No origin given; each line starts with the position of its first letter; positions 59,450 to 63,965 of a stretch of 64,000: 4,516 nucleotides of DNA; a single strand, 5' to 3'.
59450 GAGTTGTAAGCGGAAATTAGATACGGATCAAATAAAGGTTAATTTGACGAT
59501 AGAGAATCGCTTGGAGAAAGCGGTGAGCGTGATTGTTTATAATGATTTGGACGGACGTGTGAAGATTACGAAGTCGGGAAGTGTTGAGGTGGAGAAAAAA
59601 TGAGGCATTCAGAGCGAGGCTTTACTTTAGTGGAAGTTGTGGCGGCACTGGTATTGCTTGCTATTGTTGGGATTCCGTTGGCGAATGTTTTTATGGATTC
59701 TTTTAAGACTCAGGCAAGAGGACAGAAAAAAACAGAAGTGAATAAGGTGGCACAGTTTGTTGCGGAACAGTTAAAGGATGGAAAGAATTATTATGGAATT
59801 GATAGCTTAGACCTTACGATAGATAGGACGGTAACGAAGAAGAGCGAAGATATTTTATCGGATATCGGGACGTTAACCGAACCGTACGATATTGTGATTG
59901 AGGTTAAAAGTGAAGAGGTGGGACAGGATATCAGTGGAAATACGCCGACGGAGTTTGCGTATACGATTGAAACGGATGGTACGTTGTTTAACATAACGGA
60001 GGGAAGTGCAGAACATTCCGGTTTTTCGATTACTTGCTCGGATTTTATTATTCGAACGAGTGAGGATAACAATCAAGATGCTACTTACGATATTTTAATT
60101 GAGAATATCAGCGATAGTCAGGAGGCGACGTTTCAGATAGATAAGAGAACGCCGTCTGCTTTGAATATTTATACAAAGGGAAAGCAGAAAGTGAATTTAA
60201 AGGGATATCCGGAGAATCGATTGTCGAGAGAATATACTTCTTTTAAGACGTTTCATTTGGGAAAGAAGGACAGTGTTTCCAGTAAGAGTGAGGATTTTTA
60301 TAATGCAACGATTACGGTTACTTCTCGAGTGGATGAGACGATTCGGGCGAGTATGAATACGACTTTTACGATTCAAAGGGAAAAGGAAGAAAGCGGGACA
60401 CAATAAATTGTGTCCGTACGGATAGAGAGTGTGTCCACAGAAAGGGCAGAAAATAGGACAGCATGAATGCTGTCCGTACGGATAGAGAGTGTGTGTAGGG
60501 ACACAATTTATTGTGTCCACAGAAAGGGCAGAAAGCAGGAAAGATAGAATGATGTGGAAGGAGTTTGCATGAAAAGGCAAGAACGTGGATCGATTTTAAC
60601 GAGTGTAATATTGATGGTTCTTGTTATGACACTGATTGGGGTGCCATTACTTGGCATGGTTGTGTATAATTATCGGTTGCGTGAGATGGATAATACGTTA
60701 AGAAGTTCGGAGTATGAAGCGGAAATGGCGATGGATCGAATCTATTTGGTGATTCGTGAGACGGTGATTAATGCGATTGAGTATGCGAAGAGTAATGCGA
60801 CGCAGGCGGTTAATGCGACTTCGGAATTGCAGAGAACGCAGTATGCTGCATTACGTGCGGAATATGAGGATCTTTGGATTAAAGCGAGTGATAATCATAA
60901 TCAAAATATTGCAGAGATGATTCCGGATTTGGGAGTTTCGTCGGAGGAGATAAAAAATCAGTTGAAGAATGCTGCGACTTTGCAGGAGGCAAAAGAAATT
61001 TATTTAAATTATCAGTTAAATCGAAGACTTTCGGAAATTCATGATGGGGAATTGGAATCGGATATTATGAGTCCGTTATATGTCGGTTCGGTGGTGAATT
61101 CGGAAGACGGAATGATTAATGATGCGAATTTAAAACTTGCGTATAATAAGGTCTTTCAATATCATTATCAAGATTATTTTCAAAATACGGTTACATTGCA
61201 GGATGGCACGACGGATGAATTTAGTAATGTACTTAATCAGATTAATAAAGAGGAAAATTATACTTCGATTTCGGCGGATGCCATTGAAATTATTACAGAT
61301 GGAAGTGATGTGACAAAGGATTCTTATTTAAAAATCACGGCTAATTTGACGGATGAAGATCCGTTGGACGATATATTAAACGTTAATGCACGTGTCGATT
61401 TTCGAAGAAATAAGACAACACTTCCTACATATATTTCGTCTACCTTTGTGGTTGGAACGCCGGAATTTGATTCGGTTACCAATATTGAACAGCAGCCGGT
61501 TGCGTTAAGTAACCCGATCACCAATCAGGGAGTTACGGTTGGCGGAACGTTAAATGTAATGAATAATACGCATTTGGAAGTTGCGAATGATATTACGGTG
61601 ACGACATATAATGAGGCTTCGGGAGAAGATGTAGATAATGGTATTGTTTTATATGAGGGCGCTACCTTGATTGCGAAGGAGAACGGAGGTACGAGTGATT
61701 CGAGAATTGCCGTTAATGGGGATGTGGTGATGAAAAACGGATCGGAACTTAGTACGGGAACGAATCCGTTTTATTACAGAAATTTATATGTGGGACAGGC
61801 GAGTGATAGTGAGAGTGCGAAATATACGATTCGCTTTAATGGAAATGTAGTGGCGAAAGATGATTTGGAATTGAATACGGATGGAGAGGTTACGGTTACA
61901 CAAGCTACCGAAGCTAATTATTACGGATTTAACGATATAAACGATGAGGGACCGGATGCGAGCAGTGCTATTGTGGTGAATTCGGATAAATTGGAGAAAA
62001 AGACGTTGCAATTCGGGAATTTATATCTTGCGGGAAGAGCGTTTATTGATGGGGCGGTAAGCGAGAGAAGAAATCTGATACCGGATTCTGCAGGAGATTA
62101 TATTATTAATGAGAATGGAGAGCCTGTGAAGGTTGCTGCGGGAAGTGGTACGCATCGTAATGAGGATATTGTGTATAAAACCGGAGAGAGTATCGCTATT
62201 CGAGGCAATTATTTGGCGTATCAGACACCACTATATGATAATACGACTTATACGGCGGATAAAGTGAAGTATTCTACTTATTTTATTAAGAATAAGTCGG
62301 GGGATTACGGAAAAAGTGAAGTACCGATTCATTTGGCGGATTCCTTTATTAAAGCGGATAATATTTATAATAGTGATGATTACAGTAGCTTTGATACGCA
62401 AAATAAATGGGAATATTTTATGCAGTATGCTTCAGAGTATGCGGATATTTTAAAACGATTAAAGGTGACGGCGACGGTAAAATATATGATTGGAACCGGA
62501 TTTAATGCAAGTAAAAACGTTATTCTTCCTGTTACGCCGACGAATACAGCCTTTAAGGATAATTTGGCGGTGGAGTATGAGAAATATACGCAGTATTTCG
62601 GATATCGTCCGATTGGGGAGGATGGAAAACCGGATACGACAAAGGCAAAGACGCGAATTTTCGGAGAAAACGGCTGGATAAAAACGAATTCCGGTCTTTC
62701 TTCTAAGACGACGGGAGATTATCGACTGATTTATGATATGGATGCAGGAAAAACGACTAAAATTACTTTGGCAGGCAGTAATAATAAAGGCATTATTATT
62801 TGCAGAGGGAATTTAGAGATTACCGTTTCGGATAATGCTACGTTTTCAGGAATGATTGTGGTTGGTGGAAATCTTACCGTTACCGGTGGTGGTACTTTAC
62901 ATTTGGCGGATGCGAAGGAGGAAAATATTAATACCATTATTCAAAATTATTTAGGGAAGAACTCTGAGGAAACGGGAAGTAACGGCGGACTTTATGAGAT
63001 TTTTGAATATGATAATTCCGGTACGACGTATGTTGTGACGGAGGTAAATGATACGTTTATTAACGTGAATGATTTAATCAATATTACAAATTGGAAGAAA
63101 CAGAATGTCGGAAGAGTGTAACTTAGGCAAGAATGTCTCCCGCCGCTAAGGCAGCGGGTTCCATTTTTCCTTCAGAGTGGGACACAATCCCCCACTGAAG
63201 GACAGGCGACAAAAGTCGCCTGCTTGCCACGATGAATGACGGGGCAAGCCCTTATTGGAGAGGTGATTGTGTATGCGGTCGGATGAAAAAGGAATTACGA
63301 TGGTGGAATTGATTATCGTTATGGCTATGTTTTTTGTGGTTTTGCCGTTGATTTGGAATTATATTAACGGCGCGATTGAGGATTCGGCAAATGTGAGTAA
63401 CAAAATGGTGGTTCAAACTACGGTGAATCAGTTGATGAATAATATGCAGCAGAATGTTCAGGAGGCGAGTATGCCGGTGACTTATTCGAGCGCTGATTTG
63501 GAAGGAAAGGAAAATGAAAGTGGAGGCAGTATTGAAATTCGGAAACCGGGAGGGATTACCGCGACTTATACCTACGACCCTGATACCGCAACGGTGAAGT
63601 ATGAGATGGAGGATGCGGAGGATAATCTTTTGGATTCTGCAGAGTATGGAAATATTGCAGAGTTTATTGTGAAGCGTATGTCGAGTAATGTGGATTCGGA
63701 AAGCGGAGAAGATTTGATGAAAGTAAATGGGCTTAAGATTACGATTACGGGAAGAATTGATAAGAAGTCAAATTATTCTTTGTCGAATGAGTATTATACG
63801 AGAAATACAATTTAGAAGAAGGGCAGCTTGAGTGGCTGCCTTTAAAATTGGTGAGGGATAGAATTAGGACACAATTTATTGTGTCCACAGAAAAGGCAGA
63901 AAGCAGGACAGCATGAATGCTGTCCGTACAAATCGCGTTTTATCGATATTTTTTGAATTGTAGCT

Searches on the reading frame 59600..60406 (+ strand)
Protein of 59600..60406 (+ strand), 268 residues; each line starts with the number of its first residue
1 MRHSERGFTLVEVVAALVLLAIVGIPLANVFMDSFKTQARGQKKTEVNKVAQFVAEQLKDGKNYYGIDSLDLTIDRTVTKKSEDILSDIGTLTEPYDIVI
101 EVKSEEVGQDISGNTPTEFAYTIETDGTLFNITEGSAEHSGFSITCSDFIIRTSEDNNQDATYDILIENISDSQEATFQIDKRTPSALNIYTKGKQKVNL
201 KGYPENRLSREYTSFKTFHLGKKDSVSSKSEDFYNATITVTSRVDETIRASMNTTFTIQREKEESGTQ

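Call 77: find_encoding_contigs(protein=window:59600-60406:+, flank=10000, max_places=3)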
Protein window:59600-60406:+ (268 aa): 5 contigs read that carry it; 3 places shown.
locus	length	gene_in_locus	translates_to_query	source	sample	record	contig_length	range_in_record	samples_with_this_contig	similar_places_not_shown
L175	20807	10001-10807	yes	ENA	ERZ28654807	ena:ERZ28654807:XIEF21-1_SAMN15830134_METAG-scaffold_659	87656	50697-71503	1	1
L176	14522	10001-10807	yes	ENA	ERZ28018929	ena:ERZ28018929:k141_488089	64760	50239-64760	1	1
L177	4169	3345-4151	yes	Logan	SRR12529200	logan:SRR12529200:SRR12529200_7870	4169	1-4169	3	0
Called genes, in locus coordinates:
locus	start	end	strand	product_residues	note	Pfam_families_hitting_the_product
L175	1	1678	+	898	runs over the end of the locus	PF01624:MutS_I, PF05188:MutS_II, PF05192:MutS_III, PF05190:MutS_IV, PF00488:MutS_V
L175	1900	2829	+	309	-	PF00535:Glycos_transf_2, PF10111:Glyco_tranf_2_2 (weak), PF13641:Glyco_tranf_2_3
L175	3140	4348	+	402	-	PF28597:T2SSF_N (weak), PF00482:T2SSF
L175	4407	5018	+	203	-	PF07963:N_methyl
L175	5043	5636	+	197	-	PF07963:N_methyl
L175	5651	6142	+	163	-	PF07963:N_methyl (weak)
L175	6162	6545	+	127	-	PF06750:A24_N_bact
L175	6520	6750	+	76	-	-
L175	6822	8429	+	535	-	PF11104:PilM_2, PF14450:FtsA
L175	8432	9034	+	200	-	-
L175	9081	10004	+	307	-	-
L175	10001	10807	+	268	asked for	PF07963:N_methyl (weak)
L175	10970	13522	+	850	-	-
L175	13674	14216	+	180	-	-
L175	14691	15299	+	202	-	PF01726:LexA_DNA_bind, PF00717:Peptidase_S24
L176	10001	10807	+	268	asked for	PF07963:N_methyl (weak)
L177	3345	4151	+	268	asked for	PF07963:N_methyl (weak)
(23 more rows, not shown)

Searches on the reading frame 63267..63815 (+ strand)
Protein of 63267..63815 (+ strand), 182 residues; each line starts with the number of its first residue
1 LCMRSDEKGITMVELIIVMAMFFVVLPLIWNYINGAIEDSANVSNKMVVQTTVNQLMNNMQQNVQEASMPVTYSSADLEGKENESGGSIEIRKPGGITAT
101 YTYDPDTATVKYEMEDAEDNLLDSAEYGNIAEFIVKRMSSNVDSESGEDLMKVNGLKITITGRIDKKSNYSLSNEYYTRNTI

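Call 45: search_protein_families(library=pfam, proteins=[window:63267-63815:+], max_evalue=0.001)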
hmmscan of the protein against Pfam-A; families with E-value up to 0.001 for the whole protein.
window:63267-63815:+ (182 aa): 0 families

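Call 76: find_encoding_contigs(protein=window:63267-63815:+, flank=10000, max_places=4)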
Protein window:63267-63815:+ (182 aa): no gene with exactly this product is on record in the collection.
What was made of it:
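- Tried and rejected: Technical failures: one contig look-up failed because the guessed start codon was not the called one (call 76).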
